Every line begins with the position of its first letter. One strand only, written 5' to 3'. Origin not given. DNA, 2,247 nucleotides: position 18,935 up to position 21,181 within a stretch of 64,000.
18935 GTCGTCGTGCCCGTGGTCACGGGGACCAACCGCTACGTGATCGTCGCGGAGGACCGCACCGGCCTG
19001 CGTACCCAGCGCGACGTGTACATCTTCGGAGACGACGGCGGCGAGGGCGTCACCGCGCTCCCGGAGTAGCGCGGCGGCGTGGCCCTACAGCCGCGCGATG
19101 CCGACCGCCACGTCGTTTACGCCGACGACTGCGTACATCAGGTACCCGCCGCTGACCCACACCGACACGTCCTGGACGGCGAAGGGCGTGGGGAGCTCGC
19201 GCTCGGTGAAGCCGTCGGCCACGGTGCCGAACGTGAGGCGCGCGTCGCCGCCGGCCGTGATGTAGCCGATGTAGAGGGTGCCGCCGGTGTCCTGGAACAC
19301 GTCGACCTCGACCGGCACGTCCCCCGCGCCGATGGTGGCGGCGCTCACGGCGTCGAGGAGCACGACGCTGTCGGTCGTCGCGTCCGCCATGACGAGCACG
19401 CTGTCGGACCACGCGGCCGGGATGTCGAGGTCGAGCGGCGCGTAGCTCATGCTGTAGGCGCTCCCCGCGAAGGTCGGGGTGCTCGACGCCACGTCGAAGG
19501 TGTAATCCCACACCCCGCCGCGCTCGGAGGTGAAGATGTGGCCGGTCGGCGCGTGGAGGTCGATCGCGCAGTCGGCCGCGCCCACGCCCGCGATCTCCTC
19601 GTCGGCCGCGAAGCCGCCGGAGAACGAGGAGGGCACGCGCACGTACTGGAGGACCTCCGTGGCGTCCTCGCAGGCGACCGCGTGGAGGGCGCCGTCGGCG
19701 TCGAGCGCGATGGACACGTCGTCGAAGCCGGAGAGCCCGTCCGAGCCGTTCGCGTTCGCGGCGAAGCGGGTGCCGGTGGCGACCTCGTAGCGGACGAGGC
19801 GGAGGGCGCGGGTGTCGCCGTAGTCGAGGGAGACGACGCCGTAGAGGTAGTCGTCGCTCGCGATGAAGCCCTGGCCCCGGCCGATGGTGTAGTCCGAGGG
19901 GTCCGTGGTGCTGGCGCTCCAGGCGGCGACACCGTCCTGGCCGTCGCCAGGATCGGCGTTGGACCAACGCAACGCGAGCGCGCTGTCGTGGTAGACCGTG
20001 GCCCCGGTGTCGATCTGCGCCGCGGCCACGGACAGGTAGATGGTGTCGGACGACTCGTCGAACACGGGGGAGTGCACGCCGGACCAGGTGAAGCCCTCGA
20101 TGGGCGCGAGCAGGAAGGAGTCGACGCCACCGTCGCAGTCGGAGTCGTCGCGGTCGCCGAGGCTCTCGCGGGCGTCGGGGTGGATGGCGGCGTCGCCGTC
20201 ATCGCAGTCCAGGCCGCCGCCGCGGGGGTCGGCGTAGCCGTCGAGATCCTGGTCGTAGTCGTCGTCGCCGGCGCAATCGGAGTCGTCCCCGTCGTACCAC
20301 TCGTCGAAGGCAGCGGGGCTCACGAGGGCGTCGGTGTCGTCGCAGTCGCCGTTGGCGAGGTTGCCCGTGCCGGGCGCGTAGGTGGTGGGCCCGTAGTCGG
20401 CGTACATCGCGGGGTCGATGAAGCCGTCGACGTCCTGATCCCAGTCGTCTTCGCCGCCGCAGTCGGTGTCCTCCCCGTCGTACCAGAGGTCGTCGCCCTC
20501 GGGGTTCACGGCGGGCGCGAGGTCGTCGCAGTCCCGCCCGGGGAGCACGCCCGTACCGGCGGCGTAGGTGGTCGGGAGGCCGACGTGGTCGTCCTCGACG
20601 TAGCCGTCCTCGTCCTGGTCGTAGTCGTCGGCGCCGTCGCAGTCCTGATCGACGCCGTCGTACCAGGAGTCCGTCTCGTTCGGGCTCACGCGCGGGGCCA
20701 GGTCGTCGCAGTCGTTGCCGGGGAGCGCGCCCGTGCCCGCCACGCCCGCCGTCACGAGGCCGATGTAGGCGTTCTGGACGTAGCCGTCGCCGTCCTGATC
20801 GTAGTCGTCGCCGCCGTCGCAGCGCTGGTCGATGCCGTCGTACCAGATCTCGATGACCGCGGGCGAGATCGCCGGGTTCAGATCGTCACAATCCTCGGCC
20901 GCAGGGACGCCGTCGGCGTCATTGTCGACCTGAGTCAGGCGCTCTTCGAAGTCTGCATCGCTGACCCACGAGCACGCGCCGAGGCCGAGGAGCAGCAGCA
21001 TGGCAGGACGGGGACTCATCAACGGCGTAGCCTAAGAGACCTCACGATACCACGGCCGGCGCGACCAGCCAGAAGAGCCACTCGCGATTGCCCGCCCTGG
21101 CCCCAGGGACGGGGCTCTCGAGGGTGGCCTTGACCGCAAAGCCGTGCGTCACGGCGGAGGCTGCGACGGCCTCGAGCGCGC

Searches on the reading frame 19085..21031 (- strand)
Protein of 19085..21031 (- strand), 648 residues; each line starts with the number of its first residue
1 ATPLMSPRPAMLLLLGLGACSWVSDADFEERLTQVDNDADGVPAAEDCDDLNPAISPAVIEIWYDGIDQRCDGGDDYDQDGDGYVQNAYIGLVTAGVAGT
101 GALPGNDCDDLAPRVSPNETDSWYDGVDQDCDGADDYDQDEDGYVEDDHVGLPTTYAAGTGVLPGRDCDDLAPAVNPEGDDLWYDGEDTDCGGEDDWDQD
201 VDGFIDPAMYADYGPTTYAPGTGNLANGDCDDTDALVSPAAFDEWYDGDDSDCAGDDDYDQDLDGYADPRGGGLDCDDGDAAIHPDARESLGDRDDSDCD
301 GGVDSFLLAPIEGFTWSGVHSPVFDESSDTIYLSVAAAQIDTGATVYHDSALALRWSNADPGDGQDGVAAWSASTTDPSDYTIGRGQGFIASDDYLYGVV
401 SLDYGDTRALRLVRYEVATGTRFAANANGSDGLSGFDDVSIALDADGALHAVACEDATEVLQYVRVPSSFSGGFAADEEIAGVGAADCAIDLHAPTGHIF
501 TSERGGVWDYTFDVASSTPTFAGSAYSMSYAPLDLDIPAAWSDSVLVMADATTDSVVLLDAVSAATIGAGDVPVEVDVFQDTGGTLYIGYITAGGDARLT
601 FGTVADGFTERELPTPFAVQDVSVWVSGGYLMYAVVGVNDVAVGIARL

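Call 39: search_protein_families(library=pfam, proteins=[window:19085-21031:-], max_evalue=0.001)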
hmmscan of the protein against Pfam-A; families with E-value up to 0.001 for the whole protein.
window:19085-21031:- (648 aa): 1 family
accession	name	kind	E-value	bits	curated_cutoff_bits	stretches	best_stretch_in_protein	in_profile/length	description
PF11617.13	Cu-binding_MopE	-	2.9e-25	88.6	27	3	47-76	1-29/30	Putative metal-binding motif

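Call 50: search_protein_families(library=ncbifam, proteins=[window:19085-21031:-], max_evalue=1)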
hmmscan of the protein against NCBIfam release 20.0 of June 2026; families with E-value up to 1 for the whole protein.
window:19085-21031:- (648 aa): 0 families
